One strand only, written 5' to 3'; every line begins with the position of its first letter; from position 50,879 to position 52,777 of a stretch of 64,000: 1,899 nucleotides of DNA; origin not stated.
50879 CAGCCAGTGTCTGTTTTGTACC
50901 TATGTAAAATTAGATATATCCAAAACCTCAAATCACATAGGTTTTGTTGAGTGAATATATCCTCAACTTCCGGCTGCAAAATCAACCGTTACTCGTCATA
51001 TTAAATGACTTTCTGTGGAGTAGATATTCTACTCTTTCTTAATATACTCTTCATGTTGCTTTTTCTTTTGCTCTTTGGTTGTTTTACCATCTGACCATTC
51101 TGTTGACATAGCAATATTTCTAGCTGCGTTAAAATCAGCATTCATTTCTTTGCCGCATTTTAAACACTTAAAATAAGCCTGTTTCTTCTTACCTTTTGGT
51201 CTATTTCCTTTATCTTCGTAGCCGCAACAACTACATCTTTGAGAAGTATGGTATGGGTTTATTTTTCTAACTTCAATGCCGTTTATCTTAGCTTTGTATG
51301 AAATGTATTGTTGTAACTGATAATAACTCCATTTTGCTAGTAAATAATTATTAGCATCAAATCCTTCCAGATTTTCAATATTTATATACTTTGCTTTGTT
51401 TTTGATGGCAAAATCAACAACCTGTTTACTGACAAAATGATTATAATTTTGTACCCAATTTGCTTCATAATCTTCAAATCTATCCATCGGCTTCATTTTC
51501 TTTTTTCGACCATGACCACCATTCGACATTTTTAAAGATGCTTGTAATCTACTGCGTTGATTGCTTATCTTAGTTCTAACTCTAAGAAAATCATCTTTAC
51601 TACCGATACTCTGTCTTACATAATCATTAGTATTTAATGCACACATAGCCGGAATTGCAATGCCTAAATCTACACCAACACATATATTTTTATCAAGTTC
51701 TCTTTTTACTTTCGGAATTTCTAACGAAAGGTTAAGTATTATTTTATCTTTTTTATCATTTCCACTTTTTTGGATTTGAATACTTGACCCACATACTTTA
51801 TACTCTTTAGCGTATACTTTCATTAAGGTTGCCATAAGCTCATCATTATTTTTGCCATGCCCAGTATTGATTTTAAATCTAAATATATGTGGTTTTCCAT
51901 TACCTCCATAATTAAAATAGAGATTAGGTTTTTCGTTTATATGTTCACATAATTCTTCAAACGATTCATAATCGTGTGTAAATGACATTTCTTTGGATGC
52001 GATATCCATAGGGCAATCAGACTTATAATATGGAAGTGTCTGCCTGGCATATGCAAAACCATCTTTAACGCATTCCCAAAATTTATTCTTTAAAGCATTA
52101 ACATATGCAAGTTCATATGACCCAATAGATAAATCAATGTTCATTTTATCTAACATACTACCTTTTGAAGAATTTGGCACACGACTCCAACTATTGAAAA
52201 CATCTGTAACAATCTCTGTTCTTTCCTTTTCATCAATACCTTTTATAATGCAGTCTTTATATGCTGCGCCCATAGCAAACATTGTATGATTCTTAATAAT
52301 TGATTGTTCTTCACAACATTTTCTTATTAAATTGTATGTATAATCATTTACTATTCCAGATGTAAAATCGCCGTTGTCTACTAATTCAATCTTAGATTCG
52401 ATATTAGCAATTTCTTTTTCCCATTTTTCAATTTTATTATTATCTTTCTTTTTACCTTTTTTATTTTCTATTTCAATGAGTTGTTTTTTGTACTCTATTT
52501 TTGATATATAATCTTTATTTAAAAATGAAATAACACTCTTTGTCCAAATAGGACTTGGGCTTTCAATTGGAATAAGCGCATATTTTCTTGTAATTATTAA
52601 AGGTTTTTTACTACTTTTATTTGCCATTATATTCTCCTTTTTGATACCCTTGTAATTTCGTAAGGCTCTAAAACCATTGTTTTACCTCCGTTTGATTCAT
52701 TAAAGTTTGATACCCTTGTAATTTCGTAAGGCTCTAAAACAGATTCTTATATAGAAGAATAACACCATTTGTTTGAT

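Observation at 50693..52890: Phage-encoded compact TnpB/Cas12-like nuclease flanked by two mini CRISPR arrays with different repeats and a shared leader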

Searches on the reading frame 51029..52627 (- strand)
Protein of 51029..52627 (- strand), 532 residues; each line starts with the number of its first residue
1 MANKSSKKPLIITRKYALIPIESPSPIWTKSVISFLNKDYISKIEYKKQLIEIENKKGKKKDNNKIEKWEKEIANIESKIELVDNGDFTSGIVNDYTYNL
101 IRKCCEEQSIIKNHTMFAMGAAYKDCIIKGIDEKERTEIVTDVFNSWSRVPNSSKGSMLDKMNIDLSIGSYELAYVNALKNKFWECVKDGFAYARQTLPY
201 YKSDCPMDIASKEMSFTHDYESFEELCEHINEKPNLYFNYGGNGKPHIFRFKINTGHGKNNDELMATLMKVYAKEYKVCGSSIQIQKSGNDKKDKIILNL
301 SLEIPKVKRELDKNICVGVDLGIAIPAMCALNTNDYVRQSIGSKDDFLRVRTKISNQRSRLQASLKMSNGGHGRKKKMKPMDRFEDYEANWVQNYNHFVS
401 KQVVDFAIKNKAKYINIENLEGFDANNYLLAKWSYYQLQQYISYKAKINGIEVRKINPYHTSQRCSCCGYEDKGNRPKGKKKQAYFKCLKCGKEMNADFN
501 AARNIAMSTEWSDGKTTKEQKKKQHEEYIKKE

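Call 4: search_protein_families(library=pfam, proteins=[window:51029-52627:-], max_evalue=0.1)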
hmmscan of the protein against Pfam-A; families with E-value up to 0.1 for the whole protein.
window:51029-52627:- (532 aa): 2 families
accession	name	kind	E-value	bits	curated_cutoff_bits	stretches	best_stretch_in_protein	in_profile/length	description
PF07282.18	Cas12f1-like_TNB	-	7.5e-23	80.9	26.3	1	435-505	1-60/60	Cas12f1-like, TNB domain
PF01385.25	OrfB_IS605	-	0.00094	19.8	30.5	1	302-421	4-117/120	Probable transposase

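Call 5: search_protein_families(library=ncbifam, proteins=[window:51029-52627:-], max_evalue=0.1)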
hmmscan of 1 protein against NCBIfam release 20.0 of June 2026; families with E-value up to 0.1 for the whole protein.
window:51029-52627:- (532 aa): 8 families
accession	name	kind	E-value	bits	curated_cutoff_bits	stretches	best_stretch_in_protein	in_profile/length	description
NF040570.1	guided_TnpB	subfamily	6e-50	170.6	100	1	240-506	129-387/389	RNA-guided endonuclease TnpB family protein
NF049972.1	CRISPR_Cas12f2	exception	1.4e-37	129.7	450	1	259-506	274-516/524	type V CRISPR-associated effector Cas12f2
TIGR01766.2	TIGR01766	domain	1.8e-09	37.9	32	1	389-462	2-82/82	IS200/IS605 family accessory protein TnpB-related protein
NF045604.1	cas_Cas12e_CasX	equivalog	1.5e-07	30.1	200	2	480-507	856-883/886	type V CRISPR RNA-guided endonuclease Cas12e/CasX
NF038280.1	IS607_TnpB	exception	3e-07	29.7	350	1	300-519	188-403/431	IS607 family element RNA-guided endonuclease TnpB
NF001607.0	PRK00398.1-4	equivalog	0.0023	17.6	89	1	483-505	7-29/53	DNA-directed RNA polymerase subunit P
NF033950.0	Cas12c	equivalog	0.0049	14.5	250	1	479-506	1207-1236/1246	type V CRISPR-associated protein Cas12c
TIGR01765.1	tspaseT_teng_N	subfamily_domain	0.047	13.7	47.25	0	132-185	9-61/73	transposase, putative, N-terminal domain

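Call 6: search_solved_structures(query=window:51029-52627:-, max_evalue=1, show_alignments=2)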
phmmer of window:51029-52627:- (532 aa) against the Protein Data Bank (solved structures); distinct sequences matched with E-value up to 1: 28.
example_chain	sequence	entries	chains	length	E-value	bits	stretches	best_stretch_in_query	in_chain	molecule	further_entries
8hr5_A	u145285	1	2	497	9.2e-68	232.2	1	249-516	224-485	Transposase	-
9nzp_A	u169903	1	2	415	1.5e-54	188.7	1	157-517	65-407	IS200/IS605 family element transposase accessory protein TnpB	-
9nzo_B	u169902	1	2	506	4.6e-53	183.8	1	256-515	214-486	Cas12f Effector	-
9nzr_A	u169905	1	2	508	4.6e-53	183.7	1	256-515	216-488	Cas12f Nuclease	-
8j3r_A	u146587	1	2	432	1.7e-43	152.2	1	197-507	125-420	Transposase IS605 OrfB C-terminal domain-containing protein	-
8j12_A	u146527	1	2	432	1.7e-43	152.1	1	197-507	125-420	Transposase IS605 OrfB C-terminal domain-containing protein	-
8j1j_A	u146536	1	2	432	1.8e-43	152.1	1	197-507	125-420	Transposase IS605 OrfB C-terminal domain-containing protein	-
7wju_A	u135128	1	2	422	1.8e-42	148.8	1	196-507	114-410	OrfB_Zn_ribbon domain-containing protein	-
8dzj_A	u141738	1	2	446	2.3e-42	148.5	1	197-507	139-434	OrfB_Zn_ribbon domain-containing protein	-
9nzq_A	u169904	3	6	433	1.4e-32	116.2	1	292-507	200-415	Cas12f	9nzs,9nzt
7l48_A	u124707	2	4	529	1.7e-32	115.9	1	252-507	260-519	Cas12f | Cas12f1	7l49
7c7l_A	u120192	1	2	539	9.3e-32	113.4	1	252-507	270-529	CRISPR-associated protein Cas14a.1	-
9i8y_A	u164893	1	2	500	1.2e-30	109.8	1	295-496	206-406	CRISPR-associated endodeoxyribonuclease Cas12f1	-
9n9c_A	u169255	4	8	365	2e-21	79.3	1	247-453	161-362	Nuclease-deactivated Cas12f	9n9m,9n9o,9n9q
8i16_A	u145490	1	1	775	2.2e-06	29.8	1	373-506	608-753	Cas12g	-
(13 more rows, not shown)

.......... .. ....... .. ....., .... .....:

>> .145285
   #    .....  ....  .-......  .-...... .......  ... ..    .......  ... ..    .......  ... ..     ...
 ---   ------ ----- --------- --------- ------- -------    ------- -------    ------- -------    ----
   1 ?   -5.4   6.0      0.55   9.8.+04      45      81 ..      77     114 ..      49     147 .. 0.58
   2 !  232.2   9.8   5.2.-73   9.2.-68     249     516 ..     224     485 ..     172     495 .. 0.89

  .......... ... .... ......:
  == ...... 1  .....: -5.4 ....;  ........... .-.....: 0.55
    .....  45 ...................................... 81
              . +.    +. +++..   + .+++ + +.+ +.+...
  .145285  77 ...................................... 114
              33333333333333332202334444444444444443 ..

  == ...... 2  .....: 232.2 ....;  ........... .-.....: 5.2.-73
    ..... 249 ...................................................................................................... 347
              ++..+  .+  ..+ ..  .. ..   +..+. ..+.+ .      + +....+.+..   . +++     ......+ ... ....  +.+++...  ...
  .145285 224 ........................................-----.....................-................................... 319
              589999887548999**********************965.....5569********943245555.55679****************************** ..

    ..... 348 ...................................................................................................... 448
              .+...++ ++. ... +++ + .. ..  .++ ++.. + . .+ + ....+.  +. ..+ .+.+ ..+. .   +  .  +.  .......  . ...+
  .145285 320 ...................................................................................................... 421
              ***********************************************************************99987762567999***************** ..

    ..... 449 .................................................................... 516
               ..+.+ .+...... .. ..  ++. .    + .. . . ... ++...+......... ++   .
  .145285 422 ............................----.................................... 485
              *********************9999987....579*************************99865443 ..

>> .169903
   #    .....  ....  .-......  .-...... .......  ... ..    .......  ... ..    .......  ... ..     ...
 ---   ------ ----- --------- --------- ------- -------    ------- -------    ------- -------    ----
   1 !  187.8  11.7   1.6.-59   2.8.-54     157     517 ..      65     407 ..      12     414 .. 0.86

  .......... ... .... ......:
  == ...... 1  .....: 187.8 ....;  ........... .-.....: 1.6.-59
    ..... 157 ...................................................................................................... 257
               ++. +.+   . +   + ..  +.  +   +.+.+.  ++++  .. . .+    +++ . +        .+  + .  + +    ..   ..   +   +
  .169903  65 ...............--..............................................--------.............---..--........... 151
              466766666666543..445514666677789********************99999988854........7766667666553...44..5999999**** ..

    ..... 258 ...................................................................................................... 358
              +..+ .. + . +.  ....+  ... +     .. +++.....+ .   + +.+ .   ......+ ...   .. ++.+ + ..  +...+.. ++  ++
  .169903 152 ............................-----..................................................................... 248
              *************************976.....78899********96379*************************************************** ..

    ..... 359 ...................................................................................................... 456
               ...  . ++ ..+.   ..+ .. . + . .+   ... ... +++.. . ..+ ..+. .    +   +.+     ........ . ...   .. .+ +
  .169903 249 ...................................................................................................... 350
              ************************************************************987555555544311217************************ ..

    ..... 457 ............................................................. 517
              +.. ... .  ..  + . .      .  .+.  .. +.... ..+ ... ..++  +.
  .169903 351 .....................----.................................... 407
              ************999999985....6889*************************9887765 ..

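Call 9: search_dna_similar(query=window:51029-52627:-, collection=phages, mode=protein, max_rows=40)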
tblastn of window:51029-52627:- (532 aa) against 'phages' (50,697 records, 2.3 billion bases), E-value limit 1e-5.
Records with a match: 275; places in all: 298; records where one place covers at least 80% of the query: 0.
Best place of each record, by identity: <60% 275.
By first word of the organism name: Salinibacter 182; Staphylococcus 25; Lactobacillus 18; Thermus 6; Escherichia 6; Halobacterium 6; Salmonella 5; Bacteriophage 3; Clostridium 3; Ralstonia 3; and 13 more.
By host as written in the record: Salinibacter ruber M8 182; - 12; Staphylococcus aureus 7; Lactobacillus plantarum 5; Lactobacillus brevis 5; Staphylococcus carnosus TM300 5; Lactobacillus paracasei 4; Escherichia coli 4; and 34 more.
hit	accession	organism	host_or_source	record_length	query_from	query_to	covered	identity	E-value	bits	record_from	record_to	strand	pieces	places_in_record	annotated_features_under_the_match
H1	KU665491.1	Bacillus phage Mgbh1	Bacillus sp. MGK1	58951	196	506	58%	38.7%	4e-48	185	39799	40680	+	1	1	transposase-like protein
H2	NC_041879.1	Bacillus phage Mgbh1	Bacillus sp. MGK1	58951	196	506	58%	38.7%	4e-48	185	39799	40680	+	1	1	transposase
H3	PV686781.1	Alicyclobacillus phage MMB025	Alicyclobacillus acidoterrestris MMB007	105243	173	506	63%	34.5%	6e-44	173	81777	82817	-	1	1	transposase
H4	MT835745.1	Bacteriophage sp.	human fecal samples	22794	292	507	41%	40.0%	1e-32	139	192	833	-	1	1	record has no annotation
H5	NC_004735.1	Rhodothermus phage RM378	Rhodothermus marinus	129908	296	507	40%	32.4%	4e-22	106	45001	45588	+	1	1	transposase | hypothetical protein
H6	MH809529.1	Lactobacillus phage Iacchus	Lactobacillus plantarum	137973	282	505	42%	28.5%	9e-8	61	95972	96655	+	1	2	transposase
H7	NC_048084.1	Lactobacillus phage Iacchus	Lactobacillus plantarum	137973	282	505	42%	28.5%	9e-8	61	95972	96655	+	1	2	transposase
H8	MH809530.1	Lactobacillus phage Dionysus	Lactobacillus plantarum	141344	282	505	42%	28.5%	9e-8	61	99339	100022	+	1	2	transposase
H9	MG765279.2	Lactobacillus phage Semele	Lactobacillus plantarum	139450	282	505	42%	28.5%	9e-8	61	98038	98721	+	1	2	transposase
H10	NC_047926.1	Lactobacillus phage Semele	Lactobacillus plantarum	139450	282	505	42%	28.5%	9e-8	61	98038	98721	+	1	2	transposase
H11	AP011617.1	Thermus phage TMA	Thermus thermophilus HB27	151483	282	505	42%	28.1%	6e-8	62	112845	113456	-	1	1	transposase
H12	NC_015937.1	Thermus phage TMA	Thermus thermophilus HB27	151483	282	505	42%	28.1%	6e-8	62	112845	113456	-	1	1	transposase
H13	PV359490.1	Salmonella phage Sen-NF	Salmonella enterica subsp. enterica ...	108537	318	510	36%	32.5%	4e-14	82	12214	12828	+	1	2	transposase IS605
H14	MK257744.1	Thermus phage YS40_Isch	Thermus thermophilus HB8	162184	317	505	36%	33.2%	7e-6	55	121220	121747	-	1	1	IS607 family transposase ISCARN1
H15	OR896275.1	Salinibacter phage 4_12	Salinibacter ruber M8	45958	282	507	42%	26.8%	3e-9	66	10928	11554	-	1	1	4_12_14: hypothetical protein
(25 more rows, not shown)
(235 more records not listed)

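Call 10: find_homologous_proteins(query=window:51029-52627:-, max_evalue=1e-20)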
Query window:51029-52627:- (532 aa): 1255 proteins with E <= 1e-20 among 7528 candidates; the best 120 are listed.
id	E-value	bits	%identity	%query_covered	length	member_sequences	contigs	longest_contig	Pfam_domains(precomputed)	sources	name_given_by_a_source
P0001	0.0e+0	1215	100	100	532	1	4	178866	PF07282.19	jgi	jgi:IS605 OrfB family transposase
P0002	8.8e-151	521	51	97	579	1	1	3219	PF07282.19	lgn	-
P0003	2.3e-146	507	56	86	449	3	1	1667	PF07282.19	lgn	-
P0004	2.4e-146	506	49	99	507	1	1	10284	PF01385.26,PF07282.19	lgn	-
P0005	1.4e-140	487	48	98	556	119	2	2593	PF01385.26,PF07282.19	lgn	-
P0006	2.1e-140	487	48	98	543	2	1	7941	PF01385.26,PF07282.19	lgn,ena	-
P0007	2.2e-140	487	49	98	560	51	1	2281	PF01385.26,PF07282.19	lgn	-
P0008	2.2e-139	484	48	99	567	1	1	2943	PF01385.26,PF07282.19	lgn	-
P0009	2.7e-139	483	48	98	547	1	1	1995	PF01385.26,PF07282.19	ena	-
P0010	2.9e-139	483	48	98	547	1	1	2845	PF01385.26,PF07282.19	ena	-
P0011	5.0e-139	482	47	98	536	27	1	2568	PF07282.19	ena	-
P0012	2.5e-138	480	47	98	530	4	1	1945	PF07282.19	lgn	-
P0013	3.4e-138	480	47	98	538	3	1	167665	PF07282.19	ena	-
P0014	4.1e-138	479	49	98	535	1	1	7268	PF01385.26,PF07282.19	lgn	-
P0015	9.3e-138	478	47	97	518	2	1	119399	PF01385.26,PF07282.19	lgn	-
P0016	1.0e-137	478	47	97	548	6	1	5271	PF01385.26,PF07282.19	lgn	-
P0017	1.1e-137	478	47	97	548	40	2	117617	PF01385.26,PF07282.19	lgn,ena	-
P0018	1.9e-137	477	47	99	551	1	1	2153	PF01385.26,PF07282.19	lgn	-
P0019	3.0e-137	476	48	98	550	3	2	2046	PF01385.26,PF07282.19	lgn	-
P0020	3.1e-137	476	47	99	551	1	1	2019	PF01385.26,PF07282.19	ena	-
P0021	3.2e-137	476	46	97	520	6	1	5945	PF01385.26,PF07282.19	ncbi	-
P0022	4.0e-137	476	47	99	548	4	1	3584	PF01385.26,PF07282.19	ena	-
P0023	4.0e-137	476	47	99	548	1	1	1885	PF01385.26,PF07282.19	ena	-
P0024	4.8e-137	476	48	99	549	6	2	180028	PF01385.26,PF07282.19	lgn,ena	-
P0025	5.3e-137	476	48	98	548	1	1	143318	PF01385.26,PF07282.19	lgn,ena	-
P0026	1.6e-136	474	47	99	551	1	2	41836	PF01385.26,PF07282.19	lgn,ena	-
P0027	1.7e-136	474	47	99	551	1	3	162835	PF01385.26,PF07282.19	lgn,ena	-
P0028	1.8e-136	474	48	98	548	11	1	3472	PF01385.26,PF07282.19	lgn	-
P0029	2.2e-136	474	46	99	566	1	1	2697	PF07282.19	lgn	-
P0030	2.4e-136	473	47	97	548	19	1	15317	PF01385.26,PF07282.19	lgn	-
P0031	2.6e-136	473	47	99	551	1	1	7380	PF01385.26,PF07282.19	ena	-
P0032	2.6e-136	473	47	98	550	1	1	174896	PF01385.26,PF07282.19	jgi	jgi:IS605 OrfB family transposase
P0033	3.1e-136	473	47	99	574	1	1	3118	PF01385.26,PF07282.19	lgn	-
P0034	4.3e-136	473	47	98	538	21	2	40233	PF07282.19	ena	-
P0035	4.5e-136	473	47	99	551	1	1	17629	PF01385.26,PF07282.19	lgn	-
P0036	4.5e-136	473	46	99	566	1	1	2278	PF07282.19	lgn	-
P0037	8.0e-136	472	47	99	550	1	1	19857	PF01385.26,PF07282.19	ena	-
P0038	9.4e-136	472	47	98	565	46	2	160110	PF07282.19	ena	-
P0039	9.6e-136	471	47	99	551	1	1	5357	PF01385.26,PF07282.19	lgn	-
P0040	1.1e-135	471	47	99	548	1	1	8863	PF01385.26,PF07282.19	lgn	-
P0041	1.4e-135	471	47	99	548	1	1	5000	PF01385.26,PF07282.19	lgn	-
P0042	1.5e-135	471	47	98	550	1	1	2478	PF01385.26,PF07282.19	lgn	-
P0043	1.7e-135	471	47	98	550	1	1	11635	PF01385.26,PF07282.19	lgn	-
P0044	2.2e-135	470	47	99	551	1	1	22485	PF01385.26,PF07282.19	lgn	-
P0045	2.6e-135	470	47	99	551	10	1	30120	PF01385.26,PF07282.19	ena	-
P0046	2.9e-135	470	45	94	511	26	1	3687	PF07282.19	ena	-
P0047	3.5e-135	470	47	98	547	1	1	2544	PF01385.26,PF07282.19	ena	-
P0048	3.7e-135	470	48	93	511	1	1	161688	PF01385.26,PF07282.19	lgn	-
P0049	4.7e-135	469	47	99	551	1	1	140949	PF01385.26,PF07282.19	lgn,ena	-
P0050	5.6e-135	469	47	99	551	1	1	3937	PF01385.26,PF07282.19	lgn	-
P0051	6.1e-135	469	47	99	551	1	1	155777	PF01385.26,PF07282.19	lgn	-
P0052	7.2e-135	469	47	99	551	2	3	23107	PF01385.26,PF07282.19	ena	-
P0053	9.4e-135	468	44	95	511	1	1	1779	PF07282.19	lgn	-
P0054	1.1e-134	468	48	98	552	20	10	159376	PF01385.26,PF07282.19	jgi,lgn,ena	jgi:IS605 OrfB family transposase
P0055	1.8e-134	467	47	99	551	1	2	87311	PF01385.26,PF07282.19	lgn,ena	-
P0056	2.0e-134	467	47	99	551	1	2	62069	PF01385.26,PF07282.19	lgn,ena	-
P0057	3.2e-134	466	46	98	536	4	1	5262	PF01385.26,PF07282.19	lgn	-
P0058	3.9e-134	466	46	99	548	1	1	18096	PF01385.26,PF07282.19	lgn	-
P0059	4.9e-134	466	51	86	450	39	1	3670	PF07282.19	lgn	-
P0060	6.2e-134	466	44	95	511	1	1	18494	PF01385.26,PF07282.19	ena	-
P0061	7.0e-134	465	47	98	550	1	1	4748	PF01385.26,PF07282.19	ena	-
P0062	7.1e-134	465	47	98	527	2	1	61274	PF01385.26,PF07282.19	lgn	-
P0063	8.6e-134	465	47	97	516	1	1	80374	PF01385.26,PF07282.19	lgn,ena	-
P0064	9.2e-134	465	47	99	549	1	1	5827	PF01385.26,PF07282.19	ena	-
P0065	1.4e-133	464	44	94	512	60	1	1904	PF07282.19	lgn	-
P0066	1.7e-133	464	47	98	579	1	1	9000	PF07282.19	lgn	-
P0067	2.2e-133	464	46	98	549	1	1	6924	PF01385.26,PF07282.19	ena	-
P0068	3.9e-133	463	45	95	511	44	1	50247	PF07282.19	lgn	-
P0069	4.7e-133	463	47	94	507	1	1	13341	PF01385.26,PF07282.19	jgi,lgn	jgi:IS605 OrfB family transposase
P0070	7.3e-133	462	47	97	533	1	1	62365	PF01385.26,PF07282.19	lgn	-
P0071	1.0e-132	462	47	98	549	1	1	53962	PF01385.26,PF07282.19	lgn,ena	-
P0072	2.9e-132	460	46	97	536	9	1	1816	PF01385.26,PF07282.19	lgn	-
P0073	3.2e-132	460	48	98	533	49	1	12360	PF01385.26,PF07282.19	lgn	-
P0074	3.8e-132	460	46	97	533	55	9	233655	PF01385.26,PF07282.19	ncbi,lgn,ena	-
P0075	6.5e-132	459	46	97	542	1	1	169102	PF07282.19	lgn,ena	-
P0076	6.5e-132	459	46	98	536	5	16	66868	PF07282.19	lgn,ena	-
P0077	2.8e-131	457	47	98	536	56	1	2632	PF01385.26,PF07282.19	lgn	-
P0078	3.2e-131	457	48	98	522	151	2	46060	PF01385.26,PF07282.19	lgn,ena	-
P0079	4.3e-131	456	44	98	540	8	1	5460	PF01385.26,PF07282.19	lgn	-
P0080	4.8e-131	456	47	98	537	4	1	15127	PF07282.19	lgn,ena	-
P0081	4.9e-131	456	46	99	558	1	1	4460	PF01385.26,PF07282.19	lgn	-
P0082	5.4e-131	456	51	85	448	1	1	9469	PF07282.19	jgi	-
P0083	2.0e-130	454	46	98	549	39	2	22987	PF07282.19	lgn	-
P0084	2.7e-130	453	47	97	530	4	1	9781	PF07282.19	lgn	-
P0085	2.8e-130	453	48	98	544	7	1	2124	PF01385.26,PF07282.19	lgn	-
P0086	3.8e-130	453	46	98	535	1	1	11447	PF07282.19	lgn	-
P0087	4.5e-130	453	47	98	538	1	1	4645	PF01385.26,PF07282.19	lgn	-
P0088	1.4e-129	451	46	99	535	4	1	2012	PF01385.26,PF07282.19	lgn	-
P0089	2.5e-129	450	46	97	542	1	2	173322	PF07282.19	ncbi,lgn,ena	-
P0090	2.8e-129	450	47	97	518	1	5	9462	PF01385.26,PF07282.19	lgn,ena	-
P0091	4.8e-129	449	47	98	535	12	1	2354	PF01385.26,PF07282.19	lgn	-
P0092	5.2e-129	449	45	98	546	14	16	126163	PF07282.19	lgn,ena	-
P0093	6.9e-129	449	46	97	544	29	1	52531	PF01385.26,PF07282.19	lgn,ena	-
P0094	9.9e-129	448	45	98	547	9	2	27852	PF01385.26,PF07282.19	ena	-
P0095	1.1e-128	448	45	99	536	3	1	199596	PF01385.26,PF07282.19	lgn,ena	-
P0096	1.2e-128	448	45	98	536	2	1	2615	PF01385.26,PF07282.19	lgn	-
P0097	3.2e-128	447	45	99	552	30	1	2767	PF01385.26,PF07282.19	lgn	-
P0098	4.2e-128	446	46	98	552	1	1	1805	PF07282.19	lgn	-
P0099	6.7e-128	446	46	98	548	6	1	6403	PF07282.19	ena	-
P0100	1.1e-127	445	46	98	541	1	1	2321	PF01385.26,PF07282.19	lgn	-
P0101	4.9e-127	443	45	98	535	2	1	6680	PF07282.19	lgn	-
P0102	3.7e-126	440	44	98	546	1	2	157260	PF01385.26,PF07282.19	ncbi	-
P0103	1.3e-125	438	45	97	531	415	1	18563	PF07282.19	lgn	-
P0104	1.5e-125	438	45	98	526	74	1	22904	PF01385.26,PF07282.19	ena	-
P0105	3.4e-125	437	47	94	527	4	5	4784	PF01385.26,PF07282.19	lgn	-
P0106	3.4e-125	437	46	98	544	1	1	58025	PF01385.26,PF07282.19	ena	-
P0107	4.0e-125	436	44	98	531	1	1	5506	PF07282.19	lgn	-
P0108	6.2e-125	436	44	96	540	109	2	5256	PF01385.26,PF07282.19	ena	-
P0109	1.1e-124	435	44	97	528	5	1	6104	PF01385.26,PF07282.19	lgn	-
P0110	1.1e-124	435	45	99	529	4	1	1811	PF01385.26,PF07282.19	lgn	-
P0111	3.9e-124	433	45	99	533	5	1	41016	PF07282.19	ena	-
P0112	4.2e-124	433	45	98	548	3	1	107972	PF07282.19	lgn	-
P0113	8.8e-124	432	43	98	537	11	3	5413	PF01385.26,PF07282.19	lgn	-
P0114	8.1e-123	429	44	98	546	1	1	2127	PF01385.26,PF07282.19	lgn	-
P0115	4.6e-122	426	44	98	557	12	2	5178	PF07282.19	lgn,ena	-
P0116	7.6e-122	426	52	72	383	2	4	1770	PF07282.19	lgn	-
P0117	9.0e-122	425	44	97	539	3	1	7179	PF07282.19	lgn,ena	-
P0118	9.9e-122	425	44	96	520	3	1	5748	PF01385.26,PF07282.19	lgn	-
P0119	1.0e-121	425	44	97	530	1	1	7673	PF07282.19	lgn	-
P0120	1.4e-120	421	44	96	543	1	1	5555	PF07282.19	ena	-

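Call 11: find_related_loci(query=window:51029-52627:-, collection=viral_contigs, flank=4000)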
Query window:51029-52627:- (532 aa) in viral_contigs; peptide patterns used: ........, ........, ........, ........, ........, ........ (x = any residue, [..] = any of these).
3 stretches matched a pattern, but none encodes a relative of the query by tblastn (E <= 1e-3).
